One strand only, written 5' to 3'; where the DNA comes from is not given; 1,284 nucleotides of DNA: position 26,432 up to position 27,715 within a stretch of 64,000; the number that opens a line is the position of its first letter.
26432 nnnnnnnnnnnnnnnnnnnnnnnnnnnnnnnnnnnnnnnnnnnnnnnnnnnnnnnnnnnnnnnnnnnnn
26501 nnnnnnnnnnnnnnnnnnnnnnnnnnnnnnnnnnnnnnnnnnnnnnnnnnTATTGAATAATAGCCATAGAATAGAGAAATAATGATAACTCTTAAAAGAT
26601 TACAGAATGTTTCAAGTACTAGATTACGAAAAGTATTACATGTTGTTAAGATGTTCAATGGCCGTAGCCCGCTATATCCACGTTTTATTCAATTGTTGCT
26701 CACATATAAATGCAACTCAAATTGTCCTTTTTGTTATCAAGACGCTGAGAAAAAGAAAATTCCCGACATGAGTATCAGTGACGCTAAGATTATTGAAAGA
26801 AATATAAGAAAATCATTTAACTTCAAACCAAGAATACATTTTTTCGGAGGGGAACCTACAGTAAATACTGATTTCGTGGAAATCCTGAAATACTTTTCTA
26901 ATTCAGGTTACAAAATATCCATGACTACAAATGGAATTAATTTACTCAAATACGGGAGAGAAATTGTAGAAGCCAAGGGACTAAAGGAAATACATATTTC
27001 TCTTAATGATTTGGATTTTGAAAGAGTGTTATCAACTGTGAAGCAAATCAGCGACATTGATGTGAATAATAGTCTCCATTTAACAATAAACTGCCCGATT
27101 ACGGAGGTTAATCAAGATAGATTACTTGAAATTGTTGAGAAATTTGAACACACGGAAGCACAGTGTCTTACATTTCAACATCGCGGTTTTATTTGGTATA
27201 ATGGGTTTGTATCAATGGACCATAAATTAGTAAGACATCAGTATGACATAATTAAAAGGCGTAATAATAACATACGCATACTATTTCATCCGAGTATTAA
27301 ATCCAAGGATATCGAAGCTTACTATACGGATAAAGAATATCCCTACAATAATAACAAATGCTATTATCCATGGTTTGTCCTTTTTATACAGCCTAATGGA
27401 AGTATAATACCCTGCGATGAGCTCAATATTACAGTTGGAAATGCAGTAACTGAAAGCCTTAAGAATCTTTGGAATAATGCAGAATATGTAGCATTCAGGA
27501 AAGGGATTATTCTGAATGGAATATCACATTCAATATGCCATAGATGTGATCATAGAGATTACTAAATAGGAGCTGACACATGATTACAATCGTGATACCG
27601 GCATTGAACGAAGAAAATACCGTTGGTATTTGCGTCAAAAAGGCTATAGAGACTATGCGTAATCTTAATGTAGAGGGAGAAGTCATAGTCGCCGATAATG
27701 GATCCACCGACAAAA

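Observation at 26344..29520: AT-rich island with a radical SAM/SPASM enzyme, a polyprenyl-phosphate-sugar synthase-like GT2 and a methyltransferase, next to a GT-C transferase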

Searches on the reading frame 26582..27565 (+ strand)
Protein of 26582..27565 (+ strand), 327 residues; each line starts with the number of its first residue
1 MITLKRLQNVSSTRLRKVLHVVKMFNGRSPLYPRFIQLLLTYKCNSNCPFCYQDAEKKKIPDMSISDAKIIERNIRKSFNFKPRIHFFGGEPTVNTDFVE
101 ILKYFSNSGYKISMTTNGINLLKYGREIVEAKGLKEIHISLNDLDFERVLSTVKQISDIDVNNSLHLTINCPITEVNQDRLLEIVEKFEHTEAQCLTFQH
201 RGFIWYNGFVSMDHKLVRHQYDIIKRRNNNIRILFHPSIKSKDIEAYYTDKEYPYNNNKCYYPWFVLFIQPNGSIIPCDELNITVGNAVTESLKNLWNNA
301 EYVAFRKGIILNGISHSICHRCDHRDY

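Call 3: search_protein_families(library=pfam, proteins=[window:26582-27565:+], max_evalue=0.01)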
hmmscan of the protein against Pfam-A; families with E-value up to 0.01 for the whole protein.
window:26582-27565:+ (327 aa): 3 families
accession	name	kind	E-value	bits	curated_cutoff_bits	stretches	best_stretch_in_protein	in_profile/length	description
PF04055.27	Radical_SAM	-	2.2e-16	60.9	29.5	1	40-149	3-116/166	Radical SAM superfamily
PF13186.11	SPASM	-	4.3e-13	49.8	21.5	1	260-323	1-67/67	Iron-sulfur cluster-binding domain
PF13353.11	Fer4_12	-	0.00014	22.6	22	1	40-139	11-111/137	4Fe-4S single cluster domain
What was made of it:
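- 26582..27565 (+): Radical SAM enzyme with a twitch-type (truncated SPASM) C-terminal domain, 327 aa. The family is rare. PF04055 60.9 bits and PF13186 49.8 bits (call 3).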

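Call 4: search_protein_families(library=ncbifam, proteins=[window:26582-27565:+], max_evalue=0.01)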
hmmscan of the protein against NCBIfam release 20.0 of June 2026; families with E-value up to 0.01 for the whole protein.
window:26582-27565:+ (327 aa): 63 families (the best 25 are shown)
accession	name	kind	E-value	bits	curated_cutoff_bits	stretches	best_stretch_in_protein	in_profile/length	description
TIGR04317.1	W_rSAM_matur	equivalog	3e-20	72.7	380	2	36-194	6-177/349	tungsten cofactor oxidoreductase radical SAM maturase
TIGR02668.1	moaA_archaeal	equivalog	3.2e-19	69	325.25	1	37-195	13-180/303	GTP 3',8-cyclase MoaA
NF001199.0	PRK00164.2-1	equivalog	3.4e-19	69.1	231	1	37-154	15-131/308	GTP 3',8-cyclase MoaA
TIGR04055.1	rSAM_NirJ2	equivalog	1.3e-16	61.1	500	1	41-304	7-280/326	putative heme d1 biosynthesis radical SAM protein NirJ2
TIGR02666.1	moaA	equivalog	2.5e-15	56.3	284.05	1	38-188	14-180/336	GTP 3',8-cyclase MoaA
NF033640.1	N_Twi_rSAM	subfamily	2.7e-15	56.4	170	2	257-325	2-72/398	twitch domain-containing radical SAM protein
TIGR04545.1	rSAM_ahbD_hemeb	equivalog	6.6e-15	55.4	500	1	39-186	5-160/339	heme b synthase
TIGR02109.1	PQQ_syn_pqqE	equivalog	9.2e-15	54.4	381.35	1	36-326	9-306/358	pyrroloquinoline quinone biosynthesis protein PqqE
NF038283.1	viperin_w_prok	equivalog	7.3e-14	51.6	180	1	36-124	4-98/281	viperin family antiviral radical SAM protein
NF045646.2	rSAM_Se_TrsS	equivalog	9.3e-13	47.5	490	1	40-141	92-195/441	radical SAM (seleno)protein TrsS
NF045702.1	rSAM_GDGT_ether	equivalog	1.3e-12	47.2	450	1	37-146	89-203/486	tetraether lipid synthase Tes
TIGR02495.1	NrdG2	equivalog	7.9e-12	44.9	131.15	1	42-139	24-119/193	anaerobic ribonucleoside-triphosphate reductase activating protein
TIGR04303.1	GeoRSP_rSAM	equivalog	1.1e-11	44.9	400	2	36-142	7-109/325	GeoRSP system radical SAM/SPASM protein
TIGR04347.1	pseudo_SAM_Halo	equivalog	4.6e-11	42.6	525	1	40-200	44-211/390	TIGR04347 family pseudo-SAM/SPASM protein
TIGR04054.1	rSAM_NirJ1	equivalog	5.9e-11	41.6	650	1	38-145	40-146/387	putative heme d1 biosynthesis radical SAM protein NirJ1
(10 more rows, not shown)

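Call 8: find_encoding_contigs(protein=window:26582-27565:+, flank=10000, max_places=10)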
Protein window:26582-27565:+ (327 aa): 1 contig read that carries it; 1 place shown.
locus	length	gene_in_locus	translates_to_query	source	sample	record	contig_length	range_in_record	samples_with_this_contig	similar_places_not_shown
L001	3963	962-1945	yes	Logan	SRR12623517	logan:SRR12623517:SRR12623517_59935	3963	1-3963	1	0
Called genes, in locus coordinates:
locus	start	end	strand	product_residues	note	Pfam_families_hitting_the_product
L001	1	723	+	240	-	?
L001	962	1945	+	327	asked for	PF04055:Radical_SAM, PF13186:SPASM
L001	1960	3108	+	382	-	PF00535:Glycos_transf_2, PF26629:GT2_TM_C (weak)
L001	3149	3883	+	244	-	PF13489:Methyltransf_23, PF13847:Methyltransf_31 (weak), PF08241:Methyltransf_11, PF08242:Methyltransf_12, PF13649:Methyltransf_25 (weak)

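Call 10: find_homologous_proteins(query=window:26582-27565:+)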
Query window:26582-27565:+ (327 aa): 23 proteins with E <= 0.001 among 580 candidates.
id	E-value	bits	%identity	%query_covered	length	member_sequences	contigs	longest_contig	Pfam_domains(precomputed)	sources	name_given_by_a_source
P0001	1.2e-195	667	83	100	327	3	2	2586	PF13186.12,PF04055.28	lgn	-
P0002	3.3e-178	610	100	81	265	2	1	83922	PF13186.12,PF04055.28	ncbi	-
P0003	4.3e-157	540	69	100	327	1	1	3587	PF13186.12,PF04055.28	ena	-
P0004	4.9e-148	511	63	100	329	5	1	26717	PF13186.12,PF04055.28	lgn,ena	-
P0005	1.6e-137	476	61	100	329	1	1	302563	PF13186.12,PF04055.28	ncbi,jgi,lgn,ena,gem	-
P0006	1.2e-119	417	86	63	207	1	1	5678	PF04055.28,PF13353.12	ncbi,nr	ncbi:MAG: radical SAM protein, partial [Candidatus Aegiribacteria sp.]|nr:radical SAM protein [Candi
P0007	5.7e-116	405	63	81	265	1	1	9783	PF13186.12,PF04055.28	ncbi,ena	-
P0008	1.2e-107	378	52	100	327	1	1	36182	PF13186.12,PF04055.28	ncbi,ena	-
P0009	1.8e-102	361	50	100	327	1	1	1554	PF13186.12,PF04055.28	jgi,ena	-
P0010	8.9e-102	359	56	81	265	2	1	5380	PF13186.12,PF04055.28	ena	-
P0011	1.5e-101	358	50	100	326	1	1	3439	PF13186.12,PF04055.28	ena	-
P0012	5.9e-100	353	50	100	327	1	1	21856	PF13186.12,PF04055.28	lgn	-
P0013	5.1e-99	350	48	100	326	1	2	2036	PF13186.12,PF04055.28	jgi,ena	-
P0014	1.4e-98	348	48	95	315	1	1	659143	PF13186.12,PF04055.28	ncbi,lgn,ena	-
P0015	4.3e-98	347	48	100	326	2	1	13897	PF13186.12,PF04055.28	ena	-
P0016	4.7e-98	346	47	100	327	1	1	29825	PF13186.12,PF04055.28,PF13353.12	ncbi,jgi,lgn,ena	-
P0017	7.6e-98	346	50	93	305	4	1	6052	PF13186.12,PF04055.28,PF13353.12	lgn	-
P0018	3.9e-91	324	46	99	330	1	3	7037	PF13186.12,PF04055.28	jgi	-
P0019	3.2e-90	321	47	100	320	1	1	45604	PF13186.12,PF04055.28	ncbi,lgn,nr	ncbi:MAG: radical SAM protein [Candidatus Saganbacteria bacterium]|nr:radical SAM protein [Candidatu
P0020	1.0e-89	319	49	95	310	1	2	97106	PF13186.12,PF04055.28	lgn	-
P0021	4.0e-88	314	45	100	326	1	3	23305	PF13186.12,PF04055.28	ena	-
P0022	5.4e-87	310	47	90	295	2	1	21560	PF13186.12,PF04055.28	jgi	-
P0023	6.2e-70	254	71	45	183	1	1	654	PF13186.12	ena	-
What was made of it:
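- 26582..27565 (+): 23 homologues in 5.8 billion proteins (call 10).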

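Call 11: find_encoding_contigs(protein=P0005, flank=10000, max_places=2)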
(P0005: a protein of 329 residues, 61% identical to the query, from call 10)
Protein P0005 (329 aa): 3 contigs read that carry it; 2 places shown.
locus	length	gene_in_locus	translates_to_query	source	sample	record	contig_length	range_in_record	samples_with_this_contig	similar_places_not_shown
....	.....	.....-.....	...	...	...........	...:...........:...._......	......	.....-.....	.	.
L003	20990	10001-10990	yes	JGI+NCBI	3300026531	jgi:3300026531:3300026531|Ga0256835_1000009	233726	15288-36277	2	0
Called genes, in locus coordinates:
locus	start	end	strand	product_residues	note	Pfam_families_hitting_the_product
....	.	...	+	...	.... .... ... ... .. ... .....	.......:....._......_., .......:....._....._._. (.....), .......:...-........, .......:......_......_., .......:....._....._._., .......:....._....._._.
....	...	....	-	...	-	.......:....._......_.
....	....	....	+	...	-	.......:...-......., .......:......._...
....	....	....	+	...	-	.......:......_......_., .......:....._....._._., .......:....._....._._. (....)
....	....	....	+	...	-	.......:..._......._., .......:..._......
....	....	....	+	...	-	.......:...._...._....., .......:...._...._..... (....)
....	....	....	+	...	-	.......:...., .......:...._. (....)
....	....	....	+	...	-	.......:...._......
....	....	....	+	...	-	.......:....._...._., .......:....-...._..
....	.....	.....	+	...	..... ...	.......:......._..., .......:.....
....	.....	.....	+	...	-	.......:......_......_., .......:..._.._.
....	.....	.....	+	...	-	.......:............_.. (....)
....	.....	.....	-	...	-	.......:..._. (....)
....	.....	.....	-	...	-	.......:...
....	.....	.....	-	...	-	-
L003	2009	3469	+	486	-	PF02310:B12-binding, PF04055:Radical_SAM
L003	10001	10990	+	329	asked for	PF04055:Radical_SAM, PF13186:SPASM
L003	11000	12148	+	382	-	PF00535:Glycos_transf_2, PF26629:GT2_TM_C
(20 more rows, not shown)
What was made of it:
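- The cassette can lie in either orientation (call 11).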

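Call 12: find_encoding_contigs(protein=P0014, flank=10000, max_places=2)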
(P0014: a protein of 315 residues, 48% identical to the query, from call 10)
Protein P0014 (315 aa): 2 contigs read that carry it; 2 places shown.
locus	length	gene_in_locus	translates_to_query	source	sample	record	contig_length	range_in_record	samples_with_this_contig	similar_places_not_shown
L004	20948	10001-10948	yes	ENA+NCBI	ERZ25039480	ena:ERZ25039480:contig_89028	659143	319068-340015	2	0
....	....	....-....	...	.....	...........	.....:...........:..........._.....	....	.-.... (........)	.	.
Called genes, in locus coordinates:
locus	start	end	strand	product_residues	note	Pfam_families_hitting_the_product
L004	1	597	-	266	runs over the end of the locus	-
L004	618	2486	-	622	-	PF05170:AsmA, PF05359:DUF748, PF13116:YhdP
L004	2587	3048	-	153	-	PF09424:YqeY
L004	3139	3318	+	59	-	-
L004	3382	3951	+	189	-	PF10502:Peptidase_S26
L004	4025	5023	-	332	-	PF01384:PHO4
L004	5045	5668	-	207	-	PF01865:PhoU_div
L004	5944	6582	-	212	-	PF03006:HlyIII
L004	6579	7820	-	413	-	-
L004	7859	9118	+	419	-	PF01566:Nramp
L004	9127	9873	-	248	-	PF08032:SpoU_sub_bind, PF00588:SpoU_methylase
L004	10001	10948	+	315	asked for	PF04055:Radical_SAM, PF13186:SPASM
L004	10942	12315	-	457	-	-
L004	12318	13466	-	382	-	PF00535:Glycos_transf_2, PF13641:Glyco_tranf_2_3 (weak), PF26629:GT2_TM_C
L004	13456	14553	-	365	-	-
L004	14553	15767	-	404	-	PF00202:Aminotran_3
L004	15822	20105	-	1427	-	-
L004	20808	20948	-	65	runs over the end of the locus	PF00109:ketoacyl-synt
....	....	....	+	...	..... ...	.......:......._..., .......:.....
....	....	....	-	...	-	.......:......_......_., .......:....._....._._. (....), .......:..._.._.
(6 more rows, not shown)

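Call 13: find_encoding_contigs(protein=P0008, flank=10000, max_places=2)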
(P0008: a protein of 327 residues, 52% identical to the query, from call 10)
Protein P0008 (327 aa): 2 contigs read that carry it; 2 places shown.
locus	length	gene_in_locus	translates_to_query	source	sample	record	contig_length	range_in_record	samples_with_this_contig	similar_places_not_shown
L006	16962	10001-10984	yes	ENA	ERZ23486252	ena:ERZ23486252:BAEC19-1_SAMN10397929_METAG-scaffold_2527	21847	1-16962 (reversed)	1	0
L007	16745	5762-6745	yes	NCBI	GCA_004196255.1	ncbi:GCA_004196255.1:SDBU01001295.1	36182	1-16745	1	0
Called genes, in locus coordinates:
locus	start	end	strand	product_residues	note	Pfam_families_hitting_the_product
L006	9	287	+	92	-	PF00216:Bac_DNA_binding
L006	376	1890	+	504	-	PF19568:Spore_III_AA, PF25516:PTPase, PF01424:R3H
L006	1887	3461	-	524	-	PF00890:FAD_binding_2, PF01266:DAO, PF07992:Pyr_redox_2 (faint), PF02910:Succ_DH_flav_C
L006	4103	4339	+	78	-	-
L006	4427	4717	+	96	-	PF01909:NTP_transf_2, PF18765:Polbeta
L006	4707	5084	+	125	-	PF08780:NTase_sub_bind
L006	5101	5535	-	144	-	-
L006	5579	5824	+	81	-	PF01541:GIY-YIG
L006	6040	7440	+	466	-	-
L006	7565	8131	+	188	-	-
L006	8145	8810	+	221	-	PF02706:Wzz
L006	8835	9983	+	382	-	PF00535:Glycos_transf_2, PF26629:GT2_TM_C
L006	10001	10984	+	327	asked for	PF04055:Radical_SAM, PF13186:SPASM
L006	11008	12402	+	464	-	PF02310:B12-binding, PF04055:Radical_SAM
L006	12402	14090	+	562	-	PF04932:Wzy_C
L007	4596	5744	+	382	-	PF00535:Glycos_transf_2, PF26629:GT2_TM_C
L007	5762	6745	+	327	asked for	PF04055:Radical_SAM, PF13186:SPASM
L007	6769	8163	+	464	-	PF02310:B12-binding, PF04055:Radical_SAM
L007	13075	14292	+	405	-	PF02310:B12-binding, PF04055:Radical_SAM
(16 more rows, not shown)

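Call 14: find_encoding_contigs(protein=P0019, flank=10000, max_places=2)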
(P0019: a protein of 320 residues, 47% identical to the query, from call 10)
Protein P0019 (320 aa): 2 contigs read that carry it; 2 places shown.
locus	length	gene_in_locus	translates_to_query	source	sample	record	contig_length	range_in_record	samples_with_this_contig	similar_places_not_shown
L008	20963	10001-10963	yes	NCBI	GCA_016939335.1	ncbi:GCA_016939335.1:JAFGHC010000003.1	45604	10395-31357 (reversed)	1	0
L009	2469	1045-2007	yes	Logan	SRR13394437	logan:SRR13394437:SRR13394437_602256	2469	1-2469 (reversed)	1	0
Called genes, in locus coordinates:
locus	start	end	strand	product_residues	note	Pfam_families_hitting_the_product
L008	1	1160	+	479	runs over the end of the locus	PF00395:SLH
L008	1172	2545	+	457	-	PF03901:Glyco_transf_22, PF13231:PMT_2 (weak)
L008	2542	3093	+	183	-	PF03099:BPL_LplA_LipB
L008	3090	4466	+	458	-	PF13432:TPR_16 (weak), PF00515:TPR_1 (weak), PF07719:TPR_2 (weak)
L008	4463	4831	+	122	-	PF07736:CM_1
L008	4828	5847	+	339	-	PF18152:DAHP_snth_FXD, PF00793:DAHP_synth_1, PF03102:NeuB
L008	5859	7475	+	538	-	-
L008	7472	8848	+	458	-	-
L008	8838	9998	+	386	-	PF00535:Glycos_transf_2, PF26629:GT2_TM_C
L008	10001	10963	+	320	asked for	PF04055:Radical_SAM, PF13186:SPASM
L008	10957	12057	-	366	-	PF13167:GTP-bdg_N, PF16360:GTP-bdg_M, PF03193:RsgA_GTPase (faint), PF00350:Dynamin_N (faint), PF01926:MMR_HSR1, PF02421:FeoB_N (weak)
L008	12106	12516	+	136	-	PF00072:Response_reg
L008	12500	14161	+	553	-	PF05157:MshEN, PF00437:T2SSE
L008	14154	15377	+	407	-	PF28597:T2SSF_N, PF00482:T2SSF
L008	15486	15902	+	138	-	-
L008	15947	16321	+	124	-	PF07963:N_methyl (weak)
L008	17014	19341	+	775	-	PF09586:YfhO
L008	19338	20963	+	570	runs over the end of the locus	PF01368:DHH, PF02272:DHHA1, PF17768:RecJ_OB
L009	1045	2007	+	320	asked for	PF04055:Radical_SAM, PF13186:SPASM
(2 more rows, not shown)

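Call 16: find_encoding_contigs(protein=P0020, flank=10000, max_places=1)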
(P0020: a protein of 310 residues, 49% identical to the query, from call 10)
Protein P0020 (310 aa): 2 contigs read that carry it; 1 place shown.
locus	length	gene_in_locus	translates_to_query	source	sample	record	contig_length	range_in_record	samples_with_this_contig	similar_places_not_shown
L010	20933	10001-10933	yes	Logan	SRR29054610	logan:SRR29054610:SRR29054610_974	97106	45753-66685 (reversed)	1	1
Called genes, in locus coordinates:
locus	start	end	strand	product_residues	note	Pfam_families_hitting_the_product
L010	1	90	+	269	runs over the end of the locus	PF00389:2-Hacid_dh (weak), PF02826:2-Hacid_dh_C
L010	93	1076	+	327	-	PF01408:GFO_IDH_MocA, PF22725:GFO_IDH_MocA_C3, PF02894:GFO_IDH_MocA_C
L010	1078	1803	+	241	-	PF00106:adh_short, PF01370:Epimerase (weak), PF08659:KR (weak), PF13561:adh_short_C2, PF23441:SDR (weak)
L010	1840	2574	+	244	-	PF23441:SDR (faint), PF00106:adh_short, PF01370:Epimerase (weak), PF08659:KR, PF13561:adh_short_C2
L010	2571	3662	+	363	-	PF01761:DHQ_synthase, PF24621:DHQS_C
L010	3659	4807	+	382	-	PF02348:CTP_transf_3, PF02311:AraC_binding, PF07883:Cupin_2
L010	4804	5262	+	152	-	PF04074:DUF386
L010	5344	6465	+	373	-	PF01041:DegT_DnrJ_EryC1, PF00155:Aminotran_1_2, PF00266:Aminotran_5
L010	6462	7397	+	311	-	PF00535:Glycos_transf_2, PF10111:Glyco_tranf_2_2, PF13641:Glyco_tranf_2_3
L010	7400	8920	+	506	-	-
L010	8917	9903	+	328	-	PF00535:Glycos_transf_2, PF10111:Glyco_tranf_2_2, PF13506:Glyco_transf_21 (weak), PF13641:Glyco_tranf_2_3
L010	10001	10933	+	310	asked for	PF04055:Radical_SAM, PF13186:SPASM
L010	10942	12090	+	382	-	PF00535:Glycos_transf_2, PF13641:Glyco_tranf_2_3 (weak), PF26629:GT2_TM_C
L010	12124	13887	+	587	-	-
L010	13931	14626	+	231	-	PF02348:CTP_transf_3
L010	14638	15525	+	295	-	PF03102:NeuB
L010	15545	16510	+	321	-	PF01063:Aminotran_4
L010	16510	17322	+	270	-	PF04055:Radical_SAM (weak), PF13186:SPASM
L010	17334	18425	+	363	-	-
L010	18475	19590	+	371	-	PF13506:Glyco_transf_21, PF13641:Glyco_tranf_2_3, PF00535:Glycos_transf_2, PF10111:Glyco_tranf_2_2 (weak), PF13632:Glyco_trans_2_3 (weak)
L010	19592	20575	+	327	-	PF04055:Radical_SAM, PF13353:Fer4_12 (weak)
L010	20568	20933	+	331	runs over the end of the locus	PF01073:3Beta_HSD, PF01370:Epimerase, PF02719:Polysacc_synt_2, PF04321:RmlD_sub_bind, PF05368:NmrA (weak), PF13460:NAD_binding_10, PF16363:GDP_Man_Dehyd, PF07993:NAD_binding_4, +1 more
